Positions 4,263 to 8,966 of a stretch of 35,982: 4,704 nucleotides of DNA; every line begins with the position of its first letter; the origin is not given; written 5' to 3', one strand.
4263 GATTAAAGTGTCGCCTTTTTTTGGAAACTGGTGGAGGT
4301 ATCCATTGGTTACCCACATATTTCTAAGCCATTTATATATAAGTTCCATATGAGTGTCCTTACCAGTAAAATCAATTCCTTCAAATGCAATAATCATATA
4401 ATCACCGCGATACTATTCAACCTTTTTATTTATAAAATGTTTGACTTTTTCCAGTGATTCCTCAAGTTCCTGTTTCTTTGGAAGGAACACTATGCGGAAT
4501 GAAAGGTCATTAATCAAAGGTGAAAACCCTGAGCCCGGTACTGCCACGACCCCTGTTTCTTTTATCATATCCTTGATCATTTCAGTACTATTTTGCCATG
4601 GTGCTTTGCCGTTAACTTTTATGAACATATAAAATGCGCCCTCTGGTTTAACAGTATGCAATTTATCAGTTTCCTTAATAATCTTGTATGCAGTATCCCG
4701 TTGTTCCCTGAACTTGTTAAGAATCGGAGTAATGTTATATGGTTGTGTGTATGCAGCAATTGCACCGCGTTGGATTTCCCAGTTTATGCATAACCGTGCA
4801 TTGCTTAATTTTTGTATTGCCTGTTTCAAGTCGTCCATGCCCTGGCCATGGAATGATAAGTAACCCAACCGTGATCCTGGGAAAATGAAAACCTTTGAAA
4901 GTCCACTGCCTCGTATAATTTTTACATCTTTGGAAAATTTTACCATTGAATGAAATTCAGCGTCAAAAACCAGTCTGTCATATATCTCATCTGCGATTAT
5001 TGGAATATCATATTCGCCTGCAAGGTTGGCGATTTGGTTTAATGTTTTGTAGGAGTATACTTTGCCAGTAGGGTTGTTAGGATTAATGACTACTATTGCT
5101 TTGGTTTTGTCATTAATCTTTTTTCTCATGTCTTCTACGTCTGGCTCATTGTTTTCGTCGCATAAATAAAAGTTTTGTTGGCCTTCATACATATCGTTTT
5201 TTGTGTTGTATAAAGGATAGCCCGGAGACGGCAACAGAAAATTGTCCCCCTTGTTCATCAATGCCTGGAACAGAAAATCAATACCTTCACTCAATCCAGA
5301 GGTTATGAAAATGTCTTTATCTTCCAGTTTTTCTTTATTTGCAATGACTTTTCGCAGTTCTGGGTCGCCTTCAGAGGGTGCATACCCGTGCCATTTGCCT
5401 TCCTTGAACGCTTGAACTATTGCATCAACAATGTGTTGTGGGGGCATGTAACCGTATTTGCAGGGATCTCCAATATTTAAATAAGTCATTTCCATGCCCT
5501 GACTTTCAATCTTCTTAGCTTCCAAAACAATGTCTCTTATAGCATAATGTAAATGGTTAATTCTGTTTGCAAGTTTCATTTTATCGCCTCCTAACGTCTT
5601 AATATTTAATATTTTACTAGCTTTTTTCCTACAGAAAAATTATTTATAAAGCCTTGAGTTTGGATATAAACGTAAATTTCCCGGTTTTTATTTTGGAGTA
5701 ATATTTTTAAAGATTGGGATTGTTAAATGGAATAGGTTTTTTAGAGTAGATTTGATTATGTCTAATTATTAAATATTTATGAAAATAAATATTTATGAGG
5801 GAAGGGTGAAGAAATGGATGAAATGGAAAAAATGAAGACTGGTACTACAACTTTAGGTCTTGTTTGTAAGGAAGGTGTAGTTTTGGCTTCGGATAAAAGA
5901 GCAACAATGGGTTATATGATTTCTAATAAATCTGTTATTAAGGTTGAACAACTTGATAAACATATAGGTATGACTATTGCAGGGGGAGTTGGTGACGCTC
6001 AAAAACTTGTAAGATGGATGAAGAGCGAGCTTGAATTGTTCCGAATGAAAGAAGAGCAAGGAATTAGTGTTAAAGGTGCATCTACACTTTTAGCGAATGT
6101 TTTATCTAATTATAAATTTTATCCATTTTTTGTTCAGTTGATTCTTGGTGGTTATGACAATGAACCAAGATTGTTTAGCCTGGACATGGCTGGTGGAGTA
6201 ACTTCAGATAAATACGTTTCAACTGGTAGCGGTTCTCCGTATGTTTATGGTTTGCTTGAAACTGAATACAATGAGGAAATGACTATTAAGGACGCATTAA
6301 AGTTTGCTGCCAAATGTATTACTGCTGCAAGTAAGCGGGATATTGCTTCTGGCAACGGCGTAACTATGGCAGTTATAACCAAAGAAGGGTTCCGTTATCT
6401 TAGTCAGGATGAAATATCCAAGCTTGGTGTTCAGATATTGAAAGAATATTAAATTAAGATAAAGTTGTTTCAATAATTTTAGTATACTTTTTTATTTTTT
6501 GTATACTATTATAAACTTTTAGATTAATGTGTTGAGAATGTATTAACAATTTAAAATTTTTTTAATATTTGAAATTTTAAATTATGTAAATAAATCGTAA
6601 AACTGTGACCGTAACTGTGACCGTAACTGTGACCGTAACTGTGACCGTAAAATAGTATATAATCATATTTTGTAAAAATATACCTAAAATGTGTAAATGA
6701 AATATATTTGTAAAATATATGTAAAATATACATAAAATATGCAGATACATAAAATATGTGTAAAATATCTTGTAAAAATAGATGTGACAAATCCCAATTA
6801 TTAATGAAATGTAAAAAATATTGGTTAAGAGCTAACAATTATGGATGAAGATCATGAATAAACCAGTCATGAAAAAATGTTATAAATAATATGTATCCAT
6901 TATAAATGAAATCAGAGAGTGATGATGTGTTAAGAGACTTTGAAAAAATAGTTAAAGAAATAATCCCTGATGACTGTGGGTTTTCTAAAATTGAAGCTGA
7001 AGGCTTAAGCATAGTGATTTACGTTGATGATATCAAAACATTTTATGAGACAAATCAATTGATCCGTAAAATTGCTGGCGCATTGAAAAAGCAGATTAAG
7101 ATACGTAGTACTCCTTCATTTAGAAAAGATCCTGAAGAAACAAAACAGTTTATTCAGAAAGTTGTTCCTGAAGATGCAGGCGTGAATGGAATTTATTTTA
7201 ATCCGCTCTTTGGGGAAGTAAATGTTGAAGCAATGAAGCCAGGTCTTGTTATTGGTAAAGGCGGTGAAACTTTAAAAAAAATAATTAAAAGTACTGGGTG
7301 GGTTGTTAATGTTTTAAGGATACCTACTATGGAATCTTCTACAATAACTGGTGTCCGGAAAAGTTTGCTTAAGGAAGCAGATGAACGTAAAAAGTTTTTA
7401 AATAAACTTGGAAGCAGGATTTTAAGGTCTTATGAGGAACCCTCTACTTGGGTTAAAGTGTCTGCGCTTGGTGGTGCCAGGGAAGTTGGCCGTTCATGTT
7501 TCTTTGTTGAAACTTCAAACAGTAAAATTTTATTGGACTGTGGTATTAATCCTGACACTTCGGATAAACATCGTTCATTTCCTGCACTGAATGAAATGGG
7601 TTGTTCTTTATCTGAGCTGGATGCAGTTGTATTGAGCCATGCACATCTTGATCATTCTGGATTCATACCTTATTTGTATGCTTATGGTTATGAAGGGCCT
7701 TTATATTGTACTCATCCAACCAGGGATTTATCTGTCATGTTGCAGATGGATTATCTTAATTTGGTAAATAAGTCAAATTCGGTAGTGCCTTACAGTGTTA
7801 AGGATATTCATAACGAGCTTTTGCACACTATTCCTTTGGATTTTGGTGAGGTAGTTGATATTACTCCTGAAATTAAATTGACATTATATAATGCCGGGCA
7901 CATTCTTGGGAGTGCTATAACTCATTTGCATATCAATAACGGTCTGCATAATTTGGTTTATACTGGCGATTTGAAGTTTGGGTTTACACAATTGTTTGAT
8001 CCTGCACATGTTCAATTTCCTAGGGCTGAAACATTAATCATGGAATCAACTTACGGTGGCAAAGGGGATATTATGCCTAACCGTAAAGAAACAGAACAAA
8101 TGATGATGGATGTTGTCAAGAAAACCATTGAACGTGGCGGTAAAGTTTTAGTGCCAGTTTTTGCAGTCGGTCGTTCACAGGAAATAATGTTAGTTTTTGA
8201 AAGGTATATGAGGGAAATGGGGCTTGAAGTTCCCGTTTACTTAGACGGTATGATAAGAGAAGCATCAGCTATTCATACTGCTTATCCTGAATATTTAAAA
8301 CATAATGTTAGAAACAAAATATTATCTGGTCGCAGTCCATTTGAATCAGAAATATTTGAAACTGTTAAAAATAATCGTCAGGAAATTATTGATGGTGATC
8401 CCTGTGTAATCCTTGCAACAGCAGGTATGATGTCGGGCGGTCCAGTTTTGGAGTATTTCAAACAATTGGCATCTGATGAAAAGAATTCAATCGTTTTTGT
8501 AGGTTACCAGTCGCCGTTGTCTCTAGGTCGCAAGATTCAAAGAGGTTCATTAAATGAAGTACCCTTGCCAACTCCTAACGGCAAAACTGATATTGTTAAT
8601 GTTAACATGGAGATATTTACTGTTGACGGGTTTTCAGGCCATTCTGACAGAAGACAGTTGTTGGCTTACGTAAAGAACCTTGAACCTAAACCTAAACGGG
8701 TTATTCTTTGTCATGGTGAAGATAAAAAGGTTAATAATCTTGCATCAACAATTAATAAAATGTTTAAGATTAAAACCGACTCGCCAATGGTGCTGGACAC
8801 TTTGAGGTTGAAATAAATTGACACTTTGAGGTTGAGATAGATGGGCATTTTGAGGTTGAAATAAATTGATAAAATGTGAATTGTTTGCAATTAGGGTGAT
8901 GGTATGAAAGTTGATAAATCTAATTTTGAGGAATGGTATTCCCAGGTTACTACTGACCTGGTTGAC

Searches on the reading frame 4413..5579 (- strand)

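Call 7: search_protein_families(library=pfam, proteins=[window:4413-5579:-], max_evalue=0.01)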
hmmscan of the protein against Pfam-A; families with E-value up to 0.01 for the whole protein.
window:4413-5579:- (388 aa): 4 families
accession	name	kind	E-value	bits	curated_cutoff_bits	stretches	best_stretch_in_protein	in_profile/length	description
PF00155.27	Aminotran_1_2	-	1.2e-47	163.3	19.7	1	32-378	4-360/361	Aminotransferase class I and II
PF01212.27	Beta_elim_lyase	-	6.4e-05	22.9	27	1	139-197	100-168/288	Beta-eliminating lyase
PF01053.26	Cys_Met_Meta_PP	-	0.00078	18.5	27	1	90-198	71-174/381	Cys/Met metabolism PLP-dependent enzyme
PF00266.25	Aminotran_5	-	0.0014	18.1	21.5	1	76-185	49-166/371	Aminotransferase class-V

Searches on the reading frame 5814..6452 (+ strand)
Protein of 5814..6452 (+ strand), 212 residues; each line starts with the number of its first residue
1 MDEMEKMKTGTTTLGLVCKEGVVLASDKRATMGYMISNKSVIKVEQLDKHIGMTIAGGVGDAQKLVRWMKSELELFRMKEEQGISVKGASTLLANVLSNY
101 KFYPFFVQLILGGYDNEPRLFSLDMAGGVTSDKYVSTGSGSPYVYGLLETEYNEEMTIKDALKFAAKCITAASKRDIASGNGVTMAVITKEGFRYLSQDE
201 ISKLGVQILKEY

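Call 7: search_protein_families(library=pfam, proteins=[window:5814-6452:+], max_evalue=0.01)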
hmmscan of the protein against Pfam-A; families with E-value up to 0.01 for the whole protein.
window:5814-6452:+ (212 aa): 1 family
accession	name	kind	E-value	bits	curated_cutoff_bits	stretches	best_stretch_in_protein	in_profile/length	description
PF00227.31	Proteasome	-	4.3e-58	196.5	22.4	1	7-188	1-189/189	Proteasome subunit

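Call 86: find_encoding_contigs(protein=window:5814-6452:+, flank=3000, max_places=5)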
Protein window:5814-6452:+ (212 aa): 2 contigs read that carry it; 1 place shown.
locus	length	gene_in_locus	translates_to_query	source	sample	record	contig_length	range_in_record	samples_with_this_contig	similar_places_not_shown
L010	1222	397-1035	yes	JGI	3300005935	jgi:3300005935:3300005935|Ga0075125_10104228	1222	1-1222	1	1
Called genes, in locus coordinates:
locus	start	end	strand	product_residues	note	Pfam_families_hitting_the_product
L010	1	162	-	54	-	?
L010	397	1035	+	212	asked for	PF00227:Proteasome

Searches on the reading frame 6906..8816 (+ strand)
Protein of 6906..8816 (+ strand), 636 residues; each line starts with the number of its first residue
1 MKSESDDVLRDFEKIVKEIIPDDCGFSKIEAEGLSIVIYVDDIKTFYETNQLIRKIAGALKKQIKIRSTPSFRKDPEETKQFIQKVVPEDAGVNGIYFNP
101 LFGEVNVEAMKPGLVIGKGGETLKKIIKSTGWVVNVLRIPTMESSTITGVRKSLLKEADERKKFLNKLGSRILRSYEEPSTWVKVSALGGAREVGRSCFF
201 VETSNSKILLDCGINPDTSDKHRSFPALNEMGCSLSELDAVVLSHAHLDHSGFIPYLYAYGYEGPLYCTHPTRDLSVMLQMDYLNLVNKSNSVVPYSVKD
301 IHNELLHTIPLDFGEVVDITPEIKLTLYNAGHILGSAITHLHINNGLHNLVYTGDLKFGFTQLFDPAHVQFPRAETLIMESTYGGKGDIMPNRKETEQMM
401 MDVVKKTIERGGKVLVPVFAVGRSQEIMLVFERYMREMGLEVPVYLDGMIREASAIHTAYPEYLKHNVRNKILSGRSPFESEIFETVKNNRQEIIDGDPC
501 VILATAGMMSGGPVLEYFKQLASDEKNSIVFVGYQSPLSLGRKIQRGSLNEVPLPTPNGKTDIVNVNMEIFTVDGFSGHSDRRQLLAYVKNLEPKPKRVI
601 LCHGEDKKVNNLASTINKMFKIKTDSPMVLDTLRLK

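Call 7: search_protein_families(library=pfam, proteins=[window:6906-8816:+], max_evalue=0.01)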
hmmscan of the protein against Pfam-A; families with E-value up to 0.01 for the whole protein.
window:6906-8816:+ (636 aa): 10 families
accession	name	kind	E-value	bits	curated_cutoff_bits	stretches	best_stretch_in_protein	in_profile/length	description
PF10996.14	Beta-Casp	-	7.4e-30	104.4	27.7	1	425-544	2-120/120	Beta-Casp domain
PF17214.9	KH_TffA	-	2.3e-17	63.2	22.6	1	7-72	2-67/68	Transcription termination factor FttA, KH domain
PF07521.17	RMMBL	-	1.3e-16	60.7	21.6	1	564-625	2-61/63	Zn-dependent metallo-hydrolase RNA specificity domain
PF16661.11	Lactamase_B_6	-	1.1e-15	57.9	27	1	201-353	2-159/193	Metallo-beta-lactamase superfamily domain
PF00753.33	Lactamase_B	-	7.7e-13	49.3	22.7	1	194-367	4-161/196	Metallo-beta-lactamase superfamily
PF12706.13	Lactamase_B_2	-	2.4e-07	31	27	1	207-358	2-145/200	Beta-lactamase superfamily domain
PF07650.23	KH_2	-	5.8e-05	23.3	22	1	80-129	3-53/78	KH domain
PF23023.1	Anti-Pycsar_Apyc1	-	6.6e-05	22.9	50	1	201-365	25-176/250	Anti-Pycsar protein Apyc1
PF00013.35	KH_1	-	9.7e-05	22.5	21.5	1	106-149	5-52/66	KH domain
PF13483.12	Lactamase_B_3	-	0.004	17.6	24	1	194-251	5-50/160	Beta-lactamase superfamily domain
